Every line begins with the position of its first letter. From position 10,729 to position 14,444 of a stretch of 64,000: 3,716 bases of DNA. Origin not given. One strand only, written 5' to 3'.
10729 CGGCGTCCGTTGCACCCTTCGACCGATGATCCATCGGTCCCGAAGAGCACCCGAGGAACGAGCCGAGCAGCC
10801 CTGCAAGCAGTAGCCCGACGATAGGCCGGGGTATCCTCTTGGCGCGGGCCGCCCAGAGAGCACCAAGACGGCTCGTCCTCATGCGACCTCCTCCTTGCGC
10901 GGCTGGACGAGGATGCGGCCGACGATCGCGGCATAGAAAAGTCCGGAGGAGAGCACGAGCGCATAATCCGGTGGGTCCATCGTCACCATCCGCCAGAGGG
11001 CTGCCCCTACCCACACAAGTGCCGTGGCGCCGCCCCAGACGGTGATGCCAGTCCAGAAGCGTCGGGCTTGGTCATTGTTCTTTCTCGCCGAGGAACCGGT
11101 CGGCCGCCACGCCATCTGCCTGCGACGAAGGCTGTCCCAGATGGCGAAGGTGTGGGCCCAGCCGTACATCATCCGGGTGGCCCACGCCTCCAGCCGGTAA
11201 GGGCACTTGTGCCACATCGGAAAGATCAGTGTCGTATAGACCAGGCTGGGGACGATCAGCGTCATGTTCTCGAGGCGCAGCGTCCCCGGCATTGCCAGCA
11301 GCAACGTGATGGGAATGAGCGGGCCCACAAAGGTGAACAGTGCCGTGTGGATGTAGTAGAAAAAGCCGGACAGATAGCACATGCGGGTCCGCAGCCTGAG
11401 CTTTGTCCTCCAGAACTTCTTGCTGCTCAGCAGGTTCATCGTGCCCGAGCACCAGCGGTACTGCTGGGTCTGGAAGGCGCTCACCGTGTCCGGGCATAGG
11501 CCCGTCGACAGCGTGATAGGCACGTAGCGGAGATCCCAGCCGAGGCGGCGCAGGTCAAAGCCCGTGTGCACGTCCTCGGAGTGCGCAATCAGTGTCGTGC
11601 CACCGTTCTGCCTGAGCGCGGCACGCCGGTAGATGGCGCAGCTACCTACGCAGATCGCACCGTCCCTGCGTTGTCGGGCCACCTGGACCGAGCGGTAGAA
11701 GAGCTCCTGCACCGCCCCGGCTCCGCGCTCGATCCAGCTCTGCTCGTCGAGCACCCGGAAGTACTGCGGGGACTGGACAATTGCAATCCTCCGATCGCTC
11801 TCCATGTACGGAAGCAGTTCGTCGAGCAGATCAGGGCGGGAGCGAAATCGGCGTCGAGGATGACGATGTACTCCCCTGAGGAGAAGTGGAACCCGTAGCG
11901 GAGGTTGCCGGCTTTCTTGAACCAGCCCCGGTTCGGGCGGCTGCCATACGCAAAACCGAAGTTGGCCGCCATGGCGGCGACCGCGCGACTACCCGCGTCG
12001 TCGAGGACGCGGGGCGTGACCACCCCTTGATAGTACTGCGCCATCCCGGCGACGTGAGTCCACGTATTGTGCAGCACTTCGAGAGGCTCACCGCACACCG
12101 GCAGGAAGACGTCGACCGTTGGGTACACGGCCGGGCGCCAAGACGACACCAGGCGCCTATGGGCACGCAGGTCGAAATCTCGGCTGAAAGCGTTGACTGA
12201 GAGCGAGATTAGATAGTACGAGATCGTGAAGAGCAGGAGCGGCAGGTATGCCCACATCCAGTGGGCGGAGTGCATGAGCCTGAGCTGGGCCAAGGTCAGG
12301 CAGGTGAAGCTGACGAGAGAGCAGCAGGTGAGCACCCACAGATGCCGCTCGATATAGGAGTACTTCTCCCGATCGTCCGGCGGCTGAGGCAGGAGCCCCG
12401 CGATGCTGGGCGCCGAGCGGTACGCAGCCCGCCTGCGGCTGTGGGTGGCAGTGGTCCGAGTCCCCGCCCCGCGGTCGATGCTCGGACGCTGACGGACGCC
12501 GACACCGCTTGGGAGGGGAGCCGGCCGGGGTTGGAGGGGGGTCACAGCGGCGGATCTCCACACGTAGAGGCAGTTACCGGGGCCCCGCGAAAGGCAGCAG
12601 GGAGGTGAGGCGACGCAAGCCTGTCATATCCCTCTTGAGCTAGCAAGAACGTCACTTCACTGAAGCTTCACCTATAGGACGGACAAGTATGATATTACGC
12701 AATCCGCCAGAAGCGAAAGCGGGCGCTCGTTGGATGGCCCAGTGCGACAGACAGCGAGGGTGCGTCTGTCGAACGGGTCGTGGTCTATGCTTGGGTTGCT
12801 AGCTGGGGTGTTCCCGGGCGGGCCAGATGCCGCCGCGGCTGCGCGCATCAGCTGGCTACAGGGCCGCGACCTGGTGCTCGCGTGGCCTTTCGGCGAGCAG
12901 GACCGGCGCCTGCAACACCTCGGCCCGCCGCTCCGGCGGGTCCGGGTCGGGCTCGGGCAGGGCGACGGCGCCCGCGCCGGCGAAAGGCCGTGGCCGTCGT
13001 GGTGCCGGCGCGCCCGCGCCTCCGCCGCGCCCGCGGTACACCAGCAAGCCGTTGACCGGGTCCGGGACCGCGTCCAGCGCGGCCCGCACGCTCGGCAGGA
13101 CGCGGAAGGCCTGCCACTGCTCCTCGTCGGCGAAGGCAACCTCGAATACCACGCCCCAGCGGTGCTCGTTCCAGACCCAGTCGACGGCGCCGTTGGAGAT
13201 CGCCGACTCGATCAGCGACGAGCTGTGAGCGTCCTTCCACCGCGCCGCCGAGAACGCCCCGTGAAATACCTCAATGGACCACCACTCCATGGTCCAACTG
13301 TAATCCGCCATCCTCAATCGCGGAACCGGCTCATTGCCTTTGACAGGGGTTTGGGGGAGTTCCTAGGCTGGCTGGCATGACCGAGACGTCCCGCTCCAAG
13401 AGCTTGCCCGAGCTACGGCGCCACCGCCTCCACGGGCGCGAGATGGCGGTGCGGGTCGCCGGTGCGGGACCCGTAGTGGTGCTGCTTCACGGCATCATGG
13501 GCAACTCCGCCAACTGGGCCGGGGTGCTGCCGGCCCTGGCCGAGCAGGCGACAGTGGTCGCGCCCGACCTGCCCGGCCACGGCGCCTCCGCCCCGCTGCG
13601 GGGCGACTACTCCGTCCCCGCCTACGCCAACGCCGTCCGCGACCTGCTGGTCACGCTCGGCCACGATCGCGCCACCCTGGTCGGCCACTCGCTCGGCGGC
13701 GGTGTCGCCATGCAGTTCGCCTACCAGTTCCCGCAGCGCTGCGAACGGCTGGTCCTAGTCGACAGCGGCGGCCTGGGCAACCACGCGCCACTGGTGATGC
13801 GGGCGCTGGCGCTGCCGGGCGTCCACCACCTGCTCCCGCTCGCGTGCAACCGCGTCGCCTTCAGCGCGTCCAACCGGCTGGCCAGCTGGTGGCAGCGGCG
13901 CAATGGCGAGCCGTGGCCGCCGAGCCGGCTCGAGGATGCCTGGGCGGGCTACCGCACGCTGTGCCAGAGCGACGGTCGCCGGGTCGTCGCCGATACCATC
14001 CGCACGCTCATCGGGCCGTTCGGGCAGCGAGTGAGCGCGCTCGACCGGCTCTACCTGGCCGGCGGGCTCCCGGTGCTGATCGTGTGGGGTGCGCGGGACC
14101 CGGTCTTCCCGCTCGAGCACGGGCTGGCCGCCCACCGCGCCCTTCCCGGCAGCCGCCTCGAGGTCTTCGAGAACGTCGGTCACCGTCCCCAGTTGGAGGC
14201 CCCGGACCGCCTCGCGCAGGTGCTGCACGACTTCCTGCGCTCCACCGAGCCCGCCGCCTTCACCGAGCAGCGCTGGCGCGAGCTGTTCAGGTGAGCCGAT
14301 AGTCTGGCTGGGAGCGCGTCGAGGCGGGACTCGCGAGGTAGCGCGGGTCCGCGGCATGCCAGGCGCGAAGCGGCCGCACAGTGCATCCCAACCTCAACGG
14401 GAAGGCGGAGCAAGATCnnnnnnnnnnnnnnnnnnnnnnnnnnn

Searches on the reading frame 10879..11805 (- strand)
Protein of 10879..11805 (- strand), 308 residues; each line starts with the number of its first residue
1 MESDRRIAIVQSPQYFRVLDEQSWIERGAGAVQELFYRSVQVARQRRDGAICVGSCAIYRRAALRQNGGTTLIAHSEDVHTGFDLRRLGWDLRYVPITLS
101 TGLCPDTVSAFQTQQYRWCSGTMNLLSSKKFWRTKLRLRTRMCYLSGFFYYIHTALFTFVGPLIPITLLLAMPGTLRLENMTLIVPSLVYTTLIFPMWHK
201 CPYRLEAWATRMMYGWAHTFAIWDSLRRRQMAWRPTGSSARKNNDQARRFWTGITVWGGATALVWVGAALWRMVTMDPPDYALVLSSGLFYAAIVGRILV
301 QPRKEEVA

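Call 46: search_protein_families(library=ncbifam, proteins=[window:10879-11805:-], max_evalue=0.000001)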
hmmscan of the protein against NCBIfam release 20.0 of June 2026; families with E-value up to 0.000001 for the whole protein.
window:10879-11805:- (308 aa): 4 families
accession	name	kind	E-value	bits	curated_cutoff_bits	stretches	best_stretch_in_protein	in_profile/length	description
TIGR03030.1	CelA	equivalog_domain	3.5e-25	88.1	699.1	1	2-154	254-410/714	UDP-forming cellulose synthase catalytic subunit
NF008558.0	PRK11498.1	equivalog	5.8e-19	67.5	992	1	4-154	380-534/872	UDP-forming cellulose synthase catalytic subunit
TIGR03937.1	PgaC_IcaA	equivalog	3.9e-09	36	422.3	1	53-180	201-328/407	poly-beta-1,6-N-acetyl-D-glucosamine synthase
TIGR03472.1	HpnI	equivalog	2e-08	33.5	310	1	20-142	168-291/373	bacteriohopanetetrol glucosamine biosynthesis glycosyltransferase HpnI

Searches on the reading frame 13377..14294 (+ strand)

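Call 46: search_protein_families(library=ncbifam, proteins=[window:13377-14294:+], max_evalue=0.000001)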
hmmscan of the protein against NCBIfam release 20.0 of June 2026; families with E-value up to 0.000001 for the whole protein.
window:13377-14294:+ (305 aa): 27 families (the best 25 are shown)
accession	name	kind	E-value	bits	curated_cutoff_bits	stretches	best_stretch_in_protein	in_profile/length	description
NF011457.0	PRK14875.1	equivalog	1.5e-42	145.9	307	2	6-135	105-236/372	acetoin dehydrogenase dihydrolipoyllysine-residue acetyltransferase subunit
NF045632.1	hydroxlase_HsaD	equivalog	5.4e-31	107.6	400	2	10-134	16-141/290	4,5:9,10-diseco-3-hydroxy-5,9,17-trioxoandrosta-1(10),2-diene-4-oate hydrolase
NF051488.1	bifunc_PcaDC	exception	2e-30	106.2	390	2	24-131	3-112/375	bifunctional 3-oxoadipate enol-lactonase/4-carboxymuconolactone decarboxylase PcaDC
NF050089.1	i_nPHAscl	equivalog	1.2e-27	96.8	300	1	24-132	10-119/288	intracellular short-chain-length polyhydroxyalkanoate depolymerase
TIGR02427.1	protocat_pcaD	equivalog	4.2e-26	91.9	255.85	2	30-130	12-112/251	3-oxoadipate enol-lactonase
TIGR03695.1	menH_SHCHC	equivalog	5.4e-26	91.5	208.55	1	31-130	2-104/252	2-succinyl-6-hydroxy-2,4-cyclohexadiene-1-carboxylate synthase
TIGR03343.1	biphenyl_bphD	equivalog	8.3e-23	81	462.15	1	22-155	21-156/282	2-hydroxy-6-oxo-6-phenylhexa-2,4-dienoate hydrolase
TIGR01738.1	bioH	equivalog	4.4e-22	78.9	206.95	1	32-130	5-98/245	pimeloyl-ACP methyl ester esterase BioH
TIGR03611.1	RutD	equivalog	2.1e-20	73.2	238.5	1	29-130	11-113/258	pyrimidine utilization protein D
TIGR03056.1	bchO_mg_che_rel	equivalog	2.6e-20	72.6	172.55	1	14-288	9-278/278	alpha/beta fold hydrolase BchO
NF002938.0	PRK03592.1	equivalog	5.4e-19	68.6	241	1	8-129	7-128/298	haloalkane dehalogenase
NF051487.1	bifunc_PcaCD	exception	6.6e-18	65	430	1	29-130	170-271/413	bifunctional 4-carboxymuconolactone decarboxylase/3-oxoadipate enol-lactonase PcaCD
NF008340.0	PRK11126.1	equivalog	1.3e-16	60.6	261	1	29-134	12-115/255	2-succinyl-6-hydroxy-2,4-cyclohexadiene-1-carboxylate synthase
NF007954.0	PRK10673.1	equivalog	3.2e-14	52.8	399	1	34-130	19-114/255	esterase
NF052614.1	AB_fold_OlsI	equivalog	1.2e-12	48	385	0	205-290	175-258/272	ornithine lipid biosynthesis O-acyltransferase OlsI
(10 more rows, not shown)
